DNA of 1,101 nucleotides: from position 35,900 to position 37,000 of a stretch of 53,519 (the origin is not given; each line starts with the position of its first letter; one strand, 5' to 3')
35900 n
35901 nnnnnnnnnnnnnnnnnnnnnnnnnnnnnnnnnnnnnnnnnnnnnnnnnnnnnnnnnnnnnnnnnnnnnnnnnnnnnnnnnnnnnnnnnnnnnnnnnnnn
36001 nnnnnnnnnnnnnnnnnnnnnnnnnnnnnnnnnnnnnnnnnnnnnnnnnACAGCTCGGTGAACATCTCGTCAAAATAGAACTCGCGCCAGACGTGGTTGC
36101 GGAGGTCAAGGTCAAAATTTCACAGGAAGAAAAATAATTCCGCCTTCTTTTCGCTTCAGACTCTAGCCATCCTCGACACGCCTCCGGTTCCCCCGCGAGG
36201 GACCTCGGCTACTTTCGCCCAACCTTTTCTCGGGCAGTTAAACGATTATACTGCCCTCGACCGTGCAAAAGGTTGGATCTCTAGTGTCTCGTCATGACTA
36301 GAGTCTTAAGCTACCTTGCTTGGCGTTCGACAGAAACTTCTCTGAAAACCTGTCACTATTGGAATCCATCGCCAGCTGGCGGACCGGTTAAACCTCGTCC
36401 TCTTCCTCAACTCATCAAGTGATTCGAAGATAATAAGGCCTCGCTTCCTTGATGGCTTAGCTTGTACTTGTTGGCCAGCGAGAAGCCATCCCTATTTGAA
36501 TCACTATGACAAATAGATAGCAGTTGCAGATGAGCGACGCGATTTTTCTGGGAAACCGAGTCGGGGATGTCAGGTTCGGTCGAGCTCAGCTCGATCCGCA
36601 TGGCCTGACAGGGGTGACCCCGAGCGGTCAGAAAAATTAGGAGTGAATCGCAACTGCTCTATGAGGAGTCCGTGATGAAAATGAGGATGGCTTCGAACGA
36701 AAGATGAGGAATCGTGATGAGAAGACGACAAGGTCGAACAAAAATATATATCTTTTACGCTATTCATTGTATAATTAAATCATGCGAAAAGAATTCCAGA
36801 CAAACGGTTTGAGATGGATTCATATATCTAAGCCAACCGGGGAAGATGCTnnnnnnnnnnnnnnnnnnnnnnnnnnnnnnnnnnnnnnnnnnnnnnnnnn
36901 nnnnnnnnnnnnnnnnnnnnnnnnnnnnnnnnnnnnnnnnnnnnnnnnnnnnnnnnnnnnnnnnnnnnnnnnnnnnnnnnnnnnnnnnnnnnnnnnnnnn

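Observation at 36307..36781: A 475-nt ORF-free, GC-enriched, helix-rich stretch between element A and corA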

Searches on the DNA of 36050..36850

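Call 4: search_rna_families(source=window, start=36050, end=36850, threshold=evalue, max_evalue=10, show_alignments=3)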
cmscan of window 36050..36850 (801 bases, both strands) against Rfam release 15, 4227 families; matches with E-value up to 10: 1.
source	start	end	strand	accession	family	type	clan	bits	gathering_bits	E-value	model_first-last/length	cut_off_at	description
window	36668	36719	+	RF01136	sR28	Gene; snRNA; snoRNA; CD-box;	-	11.8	39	2.3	1-55/55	no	Small nucleolar RNA sR28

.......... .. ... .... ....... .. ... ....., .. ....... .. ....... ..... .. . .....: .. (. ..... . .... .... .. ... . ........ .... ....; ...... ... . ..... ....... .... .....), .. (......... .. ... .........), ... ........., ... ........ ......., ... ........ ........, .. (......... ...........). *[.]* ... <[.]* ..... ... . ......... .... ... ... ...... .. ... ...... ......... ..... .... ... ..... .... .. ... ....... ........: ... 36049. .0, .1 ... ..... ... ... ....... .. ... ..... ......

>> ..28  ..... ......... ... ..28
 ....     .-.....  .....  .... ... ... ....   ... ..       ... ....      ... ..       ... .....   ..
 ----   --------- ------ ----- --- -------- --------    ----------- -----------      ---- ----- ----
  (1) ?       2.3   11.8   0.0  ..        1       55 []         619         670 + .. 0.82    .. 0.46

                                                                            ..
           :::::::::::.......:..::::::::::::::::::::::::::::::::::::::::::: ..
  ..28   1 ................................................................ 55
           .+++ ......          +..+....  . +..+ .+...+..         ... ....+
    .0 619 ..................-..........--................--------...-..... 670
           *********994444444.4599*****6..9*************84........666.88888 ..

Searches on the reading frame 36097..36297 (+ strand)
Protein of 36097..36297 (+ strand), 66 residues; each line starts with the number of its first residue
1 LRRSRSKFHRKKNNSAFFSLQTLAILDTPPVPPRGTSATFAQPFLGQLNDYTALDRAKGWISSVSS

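Call 68: search_protein_families(library=pfam, proteins=[window:36097-36297:+], max_evalue=1)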
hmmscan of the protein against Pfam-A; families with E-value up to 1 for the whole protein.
window:36097-36297:+ (66 aa): 1 family
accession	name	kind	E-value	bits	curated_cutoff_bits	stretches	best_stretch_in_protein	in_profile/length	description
PF16066.10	DUF4808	-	0.067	14.2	27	1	5-39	81-115/121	Domain of unknown function (DUF4808)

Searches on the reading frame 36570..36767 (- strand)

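Call 68: search_protein_families(library=pfam, proteins=[window:36570-36767:-], max_evalue=1)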
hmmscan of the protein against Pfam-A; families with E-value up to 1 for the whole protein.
window:36570-36767:- (65 aa): 1 family
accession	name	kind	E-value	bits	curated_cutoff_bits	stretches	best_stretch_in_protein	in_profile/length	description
PF07970.17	COPIIcoated_ERV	-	0.18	12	23.6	1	15-57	83-125/227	Endoplasmic reticulum vesicle transporter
